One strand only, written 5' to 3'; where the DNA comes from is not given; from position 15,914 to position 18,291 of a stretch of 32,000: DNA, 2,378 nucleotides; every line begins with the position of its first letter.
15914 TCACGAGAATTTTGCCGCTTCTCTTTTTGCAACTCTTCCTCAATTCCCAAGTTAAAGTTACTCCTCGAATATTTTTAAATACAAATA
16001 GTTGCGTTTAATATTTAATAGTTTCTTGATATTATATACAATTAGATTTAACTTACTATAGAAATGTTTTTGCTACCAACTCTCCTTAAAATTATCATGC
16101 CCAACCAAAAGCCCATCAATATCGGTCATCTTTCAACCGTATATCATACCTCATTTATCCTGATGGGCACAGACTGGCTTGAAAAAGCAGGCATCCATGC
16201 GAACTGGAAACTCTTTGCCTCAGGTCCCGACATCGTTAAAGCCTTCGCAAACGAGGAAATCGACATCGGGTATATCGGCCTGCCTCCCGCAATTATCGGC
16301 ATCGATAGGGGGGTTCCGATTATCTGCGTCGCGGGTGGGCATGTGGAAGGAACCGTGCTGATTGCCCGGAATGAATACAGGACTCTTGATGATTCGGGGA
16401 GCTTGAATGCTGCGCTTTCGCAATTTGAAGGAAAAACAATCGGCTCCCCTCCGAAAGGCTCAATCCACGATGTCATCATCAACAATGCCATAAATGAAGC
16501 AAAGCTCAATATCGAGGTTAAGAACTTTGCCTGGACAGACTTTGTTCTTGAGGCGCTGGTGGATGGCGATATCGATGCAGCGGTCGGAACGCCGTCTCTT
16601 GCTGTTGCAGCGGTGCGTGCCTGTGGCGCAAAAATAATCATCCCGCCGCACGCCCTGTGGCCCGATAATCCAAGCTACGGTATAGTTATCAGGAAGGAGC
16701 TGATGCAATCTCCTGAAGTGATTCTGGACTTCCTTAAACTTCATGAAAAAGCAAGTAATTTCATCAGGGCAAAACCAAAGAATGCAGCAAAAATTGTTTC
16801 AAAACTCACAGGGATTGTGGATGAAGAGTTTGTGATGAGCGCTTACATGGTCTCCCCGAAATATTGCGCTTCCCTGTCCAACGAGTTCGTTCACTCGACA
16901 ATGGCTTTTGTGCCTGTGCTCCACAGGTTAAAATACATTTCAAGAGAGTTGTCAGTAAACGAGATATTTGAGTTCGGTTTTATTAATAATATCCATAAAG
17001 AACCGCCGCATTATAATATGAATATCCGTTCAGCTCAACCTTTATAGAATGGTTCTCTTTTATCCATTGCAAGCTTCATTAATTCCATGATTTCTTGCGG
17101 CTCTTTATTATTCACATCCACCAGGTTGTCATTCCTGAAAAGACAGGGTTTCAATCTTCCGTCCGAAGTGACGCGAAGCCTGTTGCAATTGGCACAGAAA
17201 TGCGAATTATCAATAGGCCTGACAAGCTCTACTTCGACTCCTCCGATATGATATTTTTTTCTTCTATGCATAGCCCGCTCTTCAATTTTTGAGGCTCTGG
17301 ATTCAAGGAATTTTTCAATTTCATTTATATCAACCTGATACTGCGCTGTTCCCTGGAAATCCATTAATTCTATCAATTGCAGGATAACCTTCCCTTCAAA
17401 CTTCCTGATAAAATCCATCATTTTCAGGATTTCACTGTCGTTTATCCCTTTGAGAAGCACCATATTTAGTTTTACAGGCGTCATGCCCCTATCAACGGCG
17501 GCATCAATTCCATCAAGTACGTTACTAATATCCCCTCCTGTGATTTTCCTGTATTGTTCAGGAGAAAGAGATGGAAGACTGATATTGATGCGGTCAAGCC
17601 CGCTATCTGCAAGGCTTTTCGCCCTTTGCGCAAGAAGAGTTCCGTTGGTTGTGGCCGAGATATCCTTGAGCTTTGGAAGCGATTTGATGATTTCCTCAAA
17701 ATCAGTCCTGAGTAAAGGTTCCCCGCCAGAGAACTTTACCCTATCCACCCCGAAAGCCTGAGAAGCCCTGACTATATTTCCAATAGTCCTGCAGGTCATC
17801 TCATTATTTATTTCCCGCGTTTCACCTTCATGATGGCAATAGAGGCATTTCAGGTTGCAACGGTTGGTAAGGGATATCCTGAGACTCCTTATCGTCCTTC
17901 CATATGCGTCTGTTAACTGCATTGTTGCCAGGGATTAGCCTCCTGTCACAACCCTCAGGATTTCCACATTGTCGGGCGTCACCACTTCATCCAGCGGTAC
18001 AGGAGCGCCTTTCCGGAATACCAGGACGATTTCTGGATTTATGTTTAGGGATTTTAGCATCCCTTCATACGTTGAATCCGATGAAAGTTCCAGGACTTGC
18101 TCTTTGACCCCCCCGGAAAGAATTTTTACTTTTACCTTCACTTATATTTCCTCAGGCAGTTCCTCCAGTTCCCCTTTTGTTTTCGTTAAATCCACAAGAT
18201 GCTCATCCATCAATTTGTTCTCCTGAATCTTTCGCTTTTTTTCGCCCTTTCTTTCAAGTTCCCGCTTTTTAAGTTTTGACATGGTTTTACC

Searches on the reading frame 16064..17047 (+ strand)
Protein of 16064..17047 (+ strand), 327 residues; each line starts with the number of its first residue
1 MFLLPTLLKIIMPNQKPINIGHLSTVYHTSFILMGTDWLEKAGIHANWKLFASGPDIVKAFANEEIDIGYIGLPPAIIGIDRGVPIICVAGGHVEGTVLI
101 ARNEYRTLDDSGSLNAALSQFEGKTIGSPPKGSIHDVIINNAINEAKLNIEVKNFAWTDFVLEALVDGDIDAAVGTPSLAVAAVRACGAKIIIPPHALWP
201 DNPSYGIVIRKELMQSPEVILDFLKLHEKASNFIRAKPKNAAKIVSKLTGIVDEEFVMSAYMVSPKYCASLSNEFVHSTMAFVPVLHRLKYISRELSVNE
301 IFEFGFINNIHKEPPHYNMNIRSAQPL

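Call 3: search_protein_families(library=pfam, proteins=[window:16064-17047:+], max_evalue=0.01)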
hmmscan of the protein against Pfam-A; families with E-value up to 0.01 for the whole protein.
window:16064-17047:+ (327 aa): 4 families
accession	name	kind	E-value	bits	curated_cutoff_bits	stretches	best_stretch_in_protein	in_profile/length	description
PF13379.11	NMT1_2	-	3.4e-20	73.4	24.7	1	13-246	3-249/252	NMT1-like family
PF09084.16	NMT1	-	4.8e-08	33.6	20.5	1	37-241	14-216/216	NMT1/THI5 like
PF04069.17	OpuAC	-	0.002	18.2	21.2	0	138-218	19-101/257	Substrate binding domain of ABC-type glycine betaine transport system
PF12974.12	Phosphonate-bd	-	0.0082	16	27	0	40-174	25-161/242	ABC transporter, phosphonate, periplasmic substrate-binding protein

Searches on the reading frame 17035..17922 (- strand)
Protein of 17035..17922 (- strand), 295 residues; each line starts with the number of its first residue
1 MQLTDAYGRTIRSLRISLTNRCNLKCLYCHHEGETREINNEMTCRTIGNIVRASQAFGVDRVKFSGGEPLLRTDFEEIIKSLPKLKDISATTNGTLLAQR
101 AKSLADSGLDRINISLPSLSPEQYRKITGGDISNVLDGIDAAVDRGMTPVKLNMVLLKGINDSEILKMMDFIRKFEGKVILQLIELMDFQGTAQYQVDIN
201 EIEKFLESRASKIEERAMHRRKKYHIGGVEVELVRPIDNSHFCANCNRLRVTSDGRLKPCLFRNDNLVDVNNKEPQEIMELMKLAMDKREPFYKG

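Call 3: search_protein_families(library=pfam, proteins=[window:17035-17922:-], max_evalue=0.01)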
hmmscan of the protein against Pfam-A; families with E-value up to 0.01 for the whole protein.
window:17035-17922:- (295 aa): 3 families
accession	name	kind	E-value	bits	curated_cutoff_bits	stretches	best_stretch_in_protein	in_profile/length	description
PF04055.27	Radical_SAM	-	3.7e-35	122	29.5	1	16-172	1-166/166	Radical SAM superfamily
PF06463.18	Mob_synth_C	-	5e-20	72.2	37.4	1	181-291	3-124/128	Molybdenum Cofactor Synthesis C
PF13353.11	Fer4_12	-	8.5e-05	23.3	22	1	19-83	12-75/137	4Fe-4S single cluster domain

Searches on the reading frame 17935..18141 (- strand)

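Call 3: search_protein_families(library=pfam, proteins=[window:17935-18141:-], max_evalue=0.01)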
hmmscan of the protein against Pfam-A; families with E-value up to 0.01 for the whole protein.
window:17935-18141:- (68 aa): 2 families
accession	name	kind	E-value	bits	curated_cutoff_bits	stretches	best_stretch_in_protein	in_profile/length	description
PF21965.2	SAMP2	-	5.5e-18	65.5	27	1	1-65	1-63/63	Small archaeal modifier protein 2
PF02597.26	ThiS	-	5.1e-05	24.2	22.5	1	10-68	12-76/76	ThiS family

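Call 53: search_protein_families(library=ncbifam, proteins=[window:17935-18141:-], max_evalue=1e-10)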
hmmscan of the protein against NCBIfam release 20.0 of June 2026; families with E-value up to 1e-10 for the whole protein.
window:17935-18141:- (68 aa): 1 family
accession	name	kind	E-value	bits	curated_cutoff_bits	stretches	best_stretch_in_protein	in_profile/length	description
NF041919.1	SAMP2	equivalog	9.3e-16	58.1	70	1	1-68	1-66/66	ubiquitin-like small modifier protein SAMP2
